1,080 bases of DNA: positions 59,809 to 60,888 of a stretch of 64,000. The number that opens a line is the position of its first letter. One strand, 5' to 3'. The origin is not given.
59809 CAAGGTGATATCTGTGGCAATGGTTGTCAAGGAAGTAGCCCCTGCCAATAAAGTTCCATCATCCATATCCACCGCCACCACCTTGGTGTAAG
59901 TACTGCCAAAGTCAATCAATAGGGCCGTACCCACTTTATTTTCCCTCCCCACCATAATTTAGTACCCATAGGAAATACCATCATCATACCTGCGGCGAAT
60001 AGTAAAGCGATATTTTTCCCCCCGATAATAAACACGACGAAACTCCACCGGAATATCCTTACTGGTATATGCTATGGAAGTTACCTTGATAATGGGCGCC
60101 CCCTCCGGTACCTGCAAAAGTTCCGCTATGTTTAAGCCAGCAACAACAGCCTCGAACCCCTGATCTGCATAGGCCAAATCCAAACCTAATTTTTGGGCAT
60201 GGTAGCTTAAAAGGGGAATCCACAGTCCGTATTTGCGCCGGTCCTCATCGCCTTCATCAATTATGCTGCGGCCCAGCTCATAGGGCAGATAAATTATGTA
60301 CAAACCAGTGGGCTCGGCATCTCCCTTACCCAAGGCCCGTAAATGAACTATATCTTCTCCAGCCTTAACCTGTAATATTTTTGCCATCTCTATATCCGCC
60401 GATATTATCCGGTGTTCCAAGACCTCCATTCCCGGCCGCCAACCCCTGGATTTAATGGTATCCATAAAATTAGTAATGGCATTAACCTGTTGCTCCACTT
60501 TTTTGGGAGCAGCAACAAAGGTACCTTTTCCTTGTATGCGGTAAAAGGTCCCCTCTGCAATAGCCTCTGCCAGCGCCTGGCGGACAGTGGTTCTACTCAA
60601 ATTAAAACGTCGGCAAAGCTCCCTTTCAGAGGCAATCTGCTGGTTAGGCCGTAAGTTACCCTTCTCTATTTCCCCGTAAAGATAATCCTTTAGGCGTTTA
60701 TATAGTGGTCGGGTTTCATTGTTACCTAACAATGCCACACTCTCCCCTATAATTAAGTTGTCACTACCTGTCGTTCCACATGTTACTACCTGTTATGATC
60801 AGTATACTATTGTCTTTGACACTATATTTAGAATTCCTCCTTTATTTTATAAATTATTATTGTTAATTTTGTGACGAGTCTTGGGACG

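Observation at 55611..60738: GntR/HutC-regulated cluster: a GlmL-like reactivase-type ASKHA protein, an opine-dehydrogenase-like enzyme and a B12-binding-domain fusion protein. This is a candidate uncharacterised cobalamin-dependent pathway.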

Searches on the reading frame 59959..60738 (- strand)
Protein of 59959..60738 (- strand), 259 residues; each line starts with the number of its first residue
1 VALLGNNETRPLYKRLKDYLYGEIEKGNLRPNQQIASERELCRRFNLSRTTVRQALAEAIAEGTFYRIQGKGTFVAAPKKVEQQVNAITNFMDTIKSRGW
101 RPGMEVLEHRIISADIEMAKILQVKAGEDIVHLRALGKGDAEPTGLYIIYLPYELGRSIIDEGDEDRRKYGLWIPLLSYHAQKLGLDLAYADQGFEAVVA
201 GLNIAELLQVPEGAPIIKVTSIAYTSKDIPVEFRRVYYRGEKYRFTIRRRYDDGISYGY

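Call 3: search_protein_families(library=pfam, proteins=[window:59959-60738:-], max_evalue=0.01)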
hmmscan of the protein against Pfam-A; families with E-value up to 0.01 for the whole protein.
window:59959-60738:- (259 aa): 3 families
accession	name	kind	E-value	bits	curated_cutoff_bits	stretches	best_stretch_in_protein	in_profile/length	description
PF07702.18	UTRA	-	2.3e-25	89.5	23.8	1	98-244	2-141/141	UTRA domain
PF00392.27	GntR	-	7.5e-15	54.8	27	1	12-75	1-64/64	Bacterial regulatory proteins, gntR family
PF08279.18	HTH_11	-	0.0033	17.7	25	1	39-71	19-49/55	HTH domain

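Call 4: search_protein_families(library=ncbifam, proteins=[window:59959-60738:-], max_evalue=0.01)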
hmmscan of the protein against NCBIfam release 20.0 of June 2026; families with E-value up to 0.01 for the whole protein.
window:59959-60738:- (259 aa): 23 families
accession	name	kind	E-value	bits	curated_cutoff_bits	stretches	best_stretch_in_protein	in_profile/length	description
NF008491.0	PRK11402.1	subfamily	1.3e-33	116.5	269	1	3-250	3-241/243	GntR family transcriptional regulator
NF041547.1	GntR_LSA1692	equivalog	2.8e-33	115.5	275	1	12-246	2-227/233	GntR family transcriptional regulator, LSA1692 subfamily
TIGR02018.2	his_ut_repres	equivalog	1e-32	113.4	220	2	13-144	1-131/226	histidine utilization transcriptional repressor HutC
NF052441.1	TransRegRv0792c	equivalog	3.8e-31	108.3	400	1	15-247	20-244/260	Rv0792c family HTH-type transcriptional regulator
TIGR02325.1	C_P_lyase_phnF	equivalog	2.4e-28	99.3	156.8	1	12-154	9-150/238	phosphonate metabolism transcriptional regulator PhnF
TIGR03337.1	phnR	equivalog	3.2e-24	85.9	296.75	1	13-151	3-140/231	phosphonate utilization transcriptional regulator PhnR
NF007292.0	PRK09764.1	equivalog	3.5e-22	78.8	281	1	9-247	3-232/240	GntR family transcriptional regulator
TIGR02404.1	trehalos_R_Bsub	equivalog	2.6e-21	76.3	211.95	1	20-249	9-232/233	trehalose operon repressor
NF011575.0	PRK14999.1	equivalog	7.9e-21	74.5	424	1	9-133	10-133/241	histidine utilization repressor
NF052282.1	PLP_TF_PdxR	equivalog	7.7e-14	51.6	320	1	11-85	1-75/448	MocR-like pyridoxine biosynthesis transcription factor PdxR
NF007486.0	PRK10079.1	equivalog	8.9e-13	48.5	363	1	27-152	27-151/241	phosphonate metabolism transcriptional regulator PhnF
NF052290.2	MocR_like_YczR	exception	6.2e-12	45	487.4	1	3-86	9-94/458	MocR-like transcription factor YczR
NF052286.1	ecto_TF_EhuR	exception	7.9e-11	41.1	480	1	8-84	8-84/458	MocR-like ectoine utilization transcription factor EhuR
NF047563.1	modulin_PmtR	equivalog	1.5e-10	41.1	200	1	3-80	4-81/125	PSM export ABC transporter transcriptional regulator PmtR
NF007001.0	PRK09464.1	equivalog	8.7e-10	38.6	330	1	24-77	23-76/254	pyruvate dehydrogenase complex transcriptional repressor PdhR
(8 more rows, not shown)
